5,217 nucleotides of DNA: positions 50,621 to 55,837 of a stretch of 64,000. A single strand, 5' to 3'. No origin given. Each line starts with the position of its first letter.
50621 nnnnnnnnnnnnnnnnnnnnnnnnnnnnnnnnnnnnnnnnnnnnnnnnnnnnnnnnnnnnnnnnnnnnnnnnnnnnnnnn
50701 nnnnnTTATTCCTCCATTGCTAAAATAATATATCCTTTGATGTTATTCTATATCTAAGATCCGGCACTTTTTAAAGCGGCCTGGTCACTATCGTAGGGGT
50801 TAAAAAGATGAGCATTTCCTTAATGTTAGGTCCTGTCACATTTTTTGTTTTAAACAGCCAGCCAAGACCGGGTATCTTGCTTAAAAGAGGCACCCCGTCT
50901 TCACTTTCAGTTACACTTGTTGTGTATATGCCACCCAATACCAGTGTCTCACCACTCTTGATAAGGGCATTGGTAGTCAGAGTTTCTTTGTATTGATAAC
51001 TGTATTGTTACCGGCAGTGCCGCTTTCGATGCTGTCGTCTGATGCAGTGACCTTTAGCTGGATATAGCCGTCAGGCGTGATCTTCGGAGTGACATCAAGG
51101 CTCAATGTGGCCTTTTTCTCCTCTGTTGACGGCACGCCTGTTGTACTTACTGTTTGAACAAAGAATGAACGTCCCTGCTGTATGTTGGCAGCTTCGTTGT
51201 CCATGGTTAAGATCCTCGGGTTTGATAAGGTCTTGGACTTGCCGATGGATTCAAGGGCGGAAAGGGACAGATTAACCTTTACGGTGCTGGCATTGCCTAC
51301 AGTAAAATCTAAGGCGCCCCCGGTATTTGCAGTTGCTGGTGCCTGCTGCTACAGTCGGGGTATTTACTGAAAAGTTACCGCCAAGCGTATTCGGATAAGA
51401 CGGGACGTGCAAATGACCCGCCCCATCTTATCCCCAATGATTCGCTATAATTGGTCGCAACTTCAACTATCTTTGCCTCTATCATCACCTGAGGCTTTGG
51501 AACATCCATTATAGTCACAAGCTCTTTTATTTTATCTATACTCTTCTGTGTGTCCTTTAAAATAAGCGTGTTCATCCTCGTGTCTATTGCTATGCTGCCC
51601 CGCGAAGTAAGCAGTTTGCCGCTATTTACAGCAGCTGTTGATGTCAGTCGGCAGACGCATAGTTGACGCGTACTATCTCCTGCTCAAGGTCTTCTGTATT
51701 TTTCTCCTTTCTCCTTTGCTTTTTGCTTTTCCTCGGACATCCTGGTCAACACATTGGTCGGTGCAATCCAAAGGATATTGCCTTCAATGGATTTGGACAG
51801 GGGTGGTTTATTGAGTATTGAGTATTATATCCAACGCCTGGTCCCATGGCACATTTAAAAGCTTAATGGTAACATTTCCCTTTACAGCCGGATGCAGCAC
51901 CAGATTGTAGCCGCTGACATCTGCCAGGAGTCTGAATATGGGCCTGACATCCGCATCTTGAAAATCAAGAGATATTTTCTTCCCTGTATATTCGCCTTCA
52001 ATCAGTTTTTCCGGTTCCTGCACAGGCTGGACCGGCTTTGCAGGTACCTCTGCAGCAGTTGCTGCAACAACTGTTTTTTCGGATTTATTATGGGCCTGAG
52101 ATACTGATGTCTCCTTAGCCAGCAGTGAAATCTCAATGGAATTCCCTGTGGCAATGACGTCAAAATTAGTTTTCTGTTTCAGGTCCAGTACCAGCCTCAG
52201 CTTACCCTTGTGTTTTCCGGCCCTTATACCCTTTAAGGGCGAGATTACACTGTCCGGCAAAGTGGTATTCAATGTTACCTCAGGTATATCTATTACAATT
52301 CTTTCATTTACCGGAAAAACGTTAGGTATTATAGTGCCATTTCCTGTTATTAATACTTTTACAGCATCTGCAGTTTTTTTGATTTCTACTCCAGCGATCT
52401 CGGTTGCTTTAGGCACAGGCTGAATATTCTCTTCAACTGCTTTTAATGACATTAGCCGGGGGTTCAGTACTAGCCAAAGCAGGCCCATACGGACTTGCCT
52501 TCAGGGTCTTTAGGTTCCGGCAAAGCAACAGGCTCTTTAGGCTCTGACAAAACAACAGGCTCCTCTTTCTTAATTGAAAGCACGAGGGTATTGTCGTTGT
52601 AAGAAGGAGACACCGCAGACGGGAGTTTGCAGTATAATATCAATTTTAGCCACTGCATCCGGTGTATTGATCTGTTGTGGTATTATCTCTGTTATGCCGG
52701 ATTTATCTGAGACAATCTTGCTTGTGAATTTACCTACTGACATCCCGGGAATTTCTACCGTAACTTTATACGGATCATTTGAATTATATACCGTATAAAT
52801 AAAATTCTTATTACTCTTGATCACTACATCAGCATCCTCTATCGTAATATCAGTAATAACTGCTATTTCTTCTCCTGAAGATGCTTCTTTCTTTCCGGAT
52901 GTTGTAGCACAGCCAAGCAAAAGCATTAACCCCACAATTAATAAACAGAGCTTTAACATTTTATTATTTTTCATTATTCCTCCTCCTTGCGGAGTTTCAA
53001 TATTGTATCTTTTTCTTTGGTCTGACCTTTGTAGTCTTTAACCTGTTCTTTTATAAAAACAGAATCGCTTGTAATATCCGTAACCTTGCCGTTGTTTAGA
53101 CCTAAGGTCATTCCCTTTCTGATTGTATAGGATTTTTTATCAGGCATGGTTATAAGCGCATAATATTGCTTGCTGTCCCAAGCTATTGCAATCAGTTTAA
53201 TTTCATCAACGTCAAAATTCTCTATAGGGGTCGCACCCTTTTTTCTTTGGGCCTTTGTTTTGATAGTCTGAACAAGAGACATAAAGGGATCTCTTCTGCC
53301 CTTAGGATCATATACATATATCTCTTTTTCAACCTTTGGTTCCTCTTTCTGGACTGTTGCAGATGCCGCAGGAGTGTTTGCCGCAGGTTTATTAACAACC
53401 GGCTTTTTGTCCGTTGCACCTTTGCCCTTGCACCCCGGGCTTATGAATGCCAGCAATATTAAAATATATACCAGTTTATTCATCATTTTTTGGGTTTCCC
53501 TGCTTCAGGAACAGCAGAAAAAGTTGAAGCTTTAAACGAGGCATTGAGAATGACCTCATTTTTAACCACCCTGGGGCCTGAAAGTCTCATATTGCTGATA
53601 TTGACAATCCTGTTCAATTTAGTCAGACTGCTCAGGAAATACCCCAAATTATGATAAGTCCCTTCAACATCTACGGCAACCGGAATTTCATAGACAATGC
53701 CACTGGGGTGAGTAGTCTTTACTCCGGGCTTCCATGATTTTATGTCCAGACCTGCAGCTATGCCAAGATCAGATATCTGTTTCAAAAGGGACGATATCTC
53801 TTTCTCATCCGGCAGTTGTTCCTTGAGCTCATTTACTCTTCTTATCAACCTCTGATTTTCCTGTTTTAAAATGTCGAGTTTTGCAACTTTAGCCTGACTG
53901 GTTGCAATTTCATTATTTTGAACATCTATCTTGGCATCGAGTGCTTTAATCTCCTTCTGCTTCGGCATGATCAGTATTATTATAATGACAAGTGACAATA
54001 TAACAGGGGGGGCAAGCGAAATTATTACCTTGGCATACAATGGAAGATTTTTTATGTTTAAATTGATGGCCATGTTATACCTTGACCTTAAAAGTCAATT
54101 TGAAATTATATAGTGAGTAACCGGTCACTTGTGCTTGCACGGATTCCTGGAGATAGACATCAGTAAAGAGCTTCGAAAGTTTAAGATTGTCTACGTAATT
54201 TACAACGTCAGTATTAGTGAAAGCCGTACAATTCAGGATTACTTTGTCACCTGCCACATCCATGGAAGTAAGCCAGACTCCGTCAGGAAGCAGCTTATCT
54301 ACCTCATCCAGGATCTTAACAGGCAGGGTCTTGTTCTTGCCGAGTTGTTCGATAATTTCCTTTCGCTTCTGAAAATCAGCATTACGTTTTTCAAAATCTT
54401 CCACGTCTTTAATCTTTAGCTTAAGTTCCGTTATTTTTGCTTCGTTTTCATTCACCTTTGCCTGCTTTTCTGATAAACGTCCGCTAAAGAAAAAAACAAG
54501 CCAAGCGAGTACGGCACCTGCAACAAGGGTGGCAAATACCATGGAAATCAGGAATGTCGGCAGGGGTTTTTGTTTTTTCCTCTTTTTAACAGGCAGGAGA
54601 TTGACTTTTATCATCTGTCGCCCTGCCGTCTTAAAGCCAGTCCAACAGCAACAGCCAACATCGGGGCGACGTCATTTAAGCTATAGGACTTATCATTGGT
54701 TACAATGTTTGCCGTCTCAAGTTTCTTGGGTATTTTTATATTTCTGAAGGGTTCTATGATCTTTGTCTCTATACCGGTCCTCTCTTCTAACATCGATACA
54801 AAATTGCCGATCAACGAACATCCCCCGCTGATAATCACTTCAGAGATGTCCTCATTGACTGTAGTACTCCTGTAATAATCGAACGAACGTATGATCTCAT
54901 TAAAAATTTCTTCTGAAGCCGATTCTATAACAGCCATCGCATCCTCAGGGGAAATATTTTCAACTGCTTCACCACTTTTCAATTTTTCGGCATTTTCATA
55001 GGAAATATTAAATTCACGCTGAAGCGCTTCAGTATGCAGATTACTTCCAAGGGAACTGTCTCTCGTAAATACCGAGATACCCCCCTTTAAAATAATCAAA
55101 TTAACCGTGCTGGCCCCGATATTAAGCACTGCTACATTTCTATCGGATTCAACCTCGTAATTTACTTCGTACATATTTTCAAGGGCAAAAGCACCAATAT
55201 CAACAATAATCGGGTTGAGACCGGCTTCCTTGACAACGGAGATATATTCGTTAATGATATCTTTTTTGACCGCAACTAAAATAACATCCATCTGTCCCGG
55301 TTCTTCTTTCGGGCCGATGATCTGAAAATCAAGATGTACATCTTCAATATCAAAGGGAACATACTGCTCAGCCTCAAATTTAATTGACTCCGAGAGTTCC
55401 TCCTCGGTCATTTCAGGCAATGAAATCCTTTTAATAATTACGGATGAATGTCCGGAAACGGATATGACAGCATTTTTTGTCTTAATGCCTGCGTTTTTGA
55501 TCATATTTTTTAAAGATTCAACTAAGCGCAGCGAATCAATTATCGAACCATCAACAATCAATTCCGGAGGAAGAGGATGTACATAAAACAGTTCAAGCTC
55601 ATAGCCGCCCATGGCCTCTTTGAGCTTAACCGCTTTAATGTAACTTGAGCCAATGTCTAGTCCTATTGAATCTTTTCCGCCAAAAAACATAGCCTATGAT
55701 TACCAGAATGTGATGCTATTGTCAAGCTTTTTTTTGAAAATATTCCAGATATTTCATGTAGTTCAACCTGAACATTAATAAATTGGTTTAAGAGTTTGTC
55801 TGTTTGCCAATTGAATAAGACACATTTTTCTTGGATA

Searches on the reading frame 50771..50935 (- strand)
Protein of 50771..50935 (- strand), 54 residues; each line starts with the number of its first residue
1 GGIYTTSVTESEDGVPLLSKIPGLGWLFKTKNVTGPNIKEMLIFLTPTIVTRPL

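Call 63: search_protein_families(library=pfam, proteins=[window:50771-50935:-], max_evalue=0.01)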
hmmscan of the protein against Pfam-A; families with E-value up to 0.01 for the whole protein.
window:50771-50935:- (54 aa): 1 family
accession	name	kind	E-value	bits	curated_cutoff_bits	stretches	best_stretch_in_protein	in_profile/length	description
PF00263.26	Secretin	-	2e-13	50.8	27.5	1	1-50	120-168/169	Bacterial type II and III secretion system protein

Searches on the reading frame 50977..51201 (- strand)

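Call 63: search_protein_families(library=pfam, proteins=[window:50977-51201:-], max_evalue=0.01)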
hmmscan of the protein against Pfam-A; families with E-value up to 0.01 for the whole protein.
window:50977-51201:- (74 aa): 1 family
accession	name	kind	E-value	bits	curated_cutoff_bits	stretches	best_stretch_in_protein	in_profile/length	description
PF00263.26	Secretin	-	1.2e-12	48.2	27.5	1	1-71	20-102/169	Bacterial type II and III secretion system protein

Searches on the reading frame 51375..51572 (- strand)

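Call 63: search_protein_families(library=pfam, proteins=[window:51375-51572:-], max_evalue=0.01)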
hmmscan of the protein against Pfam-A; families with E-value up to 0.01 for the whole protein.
window:51375-51572:- (65 aa): 1 family
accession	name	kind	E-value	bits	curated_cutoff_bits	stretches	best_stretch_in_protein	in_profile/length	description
PF03958.22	Secretin_N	-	0.0006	20.4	28.2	1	1-28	42-69/69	Bacterial type II/III secretion system short domain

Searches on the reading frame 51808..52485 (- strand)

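Call 59: search_protein_families(library=ncbifam, proteins=[window:51808-52485:-], max_evalue=1e-10)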
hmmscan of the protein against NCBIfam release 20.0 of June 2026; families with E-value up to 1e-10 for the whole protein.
window:51808-52485:- (225 aa): 2 families
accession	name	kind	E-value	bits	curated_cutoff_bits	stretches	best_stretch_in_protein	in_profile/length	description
TIGR02515.1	IV_pilus_PilQ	subfamily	7.5e-20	71.3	284.35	1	168-225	1-58/428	type IV pilus secretin PilQ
NF010083.0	PRK13568.1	equivalog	1.1e-12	47.4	554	1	167-223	24-80/419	DNA uptake porin HofQ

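Call 63: search_protein_families(library=pfam, proteins=[window:51808-52485:-], max_evalue=0.01)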
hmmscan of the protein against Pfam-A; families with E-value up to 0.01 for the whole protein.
window:51808-52485:- (225 aa): 3 families
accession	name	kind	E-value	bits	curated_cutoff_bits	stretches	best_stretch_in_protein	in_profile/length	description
PF11741.13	AMIN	-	5.5e-09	36.5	20.5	1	33-110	2-89/101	AMIN domain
PF21305.2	type_II_gspD_N0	-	9.8e-07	29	27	1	173-209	1-37/71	GspD-like, N0 domain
PF07660.19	STN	-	0.00042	20.5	28.4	1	193-223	1-34/52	Secretin and TonB N terminus short domain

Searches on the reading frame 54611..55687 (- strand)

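Call 60: search_protein_families(library=ncbifam, proteins=[window:54611-55687:-], max_evalue=1e-10)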
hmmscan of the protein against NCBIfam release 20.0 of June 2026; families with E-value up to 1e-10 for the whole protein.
window:54611-55687:- (358 aa): 3 families
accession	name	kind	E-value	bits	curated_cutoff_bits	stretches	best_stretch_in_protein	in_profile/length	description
TIGR01175.1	pilM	subfamily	3.6e-73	246.6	133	1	7-353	5-346/348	type IV pilus assembly protein PilM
NF045709.1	Amuc_1101_fam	equivalog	1.9e-47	162.4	650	1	8-356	8-351/608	Amuc_1101 family PilM-like pilus complex protein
TIGR01174.1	ftsA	equivalog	1.2e-12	47.6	175.85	0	8-242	3-255/371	cell division protein FtsA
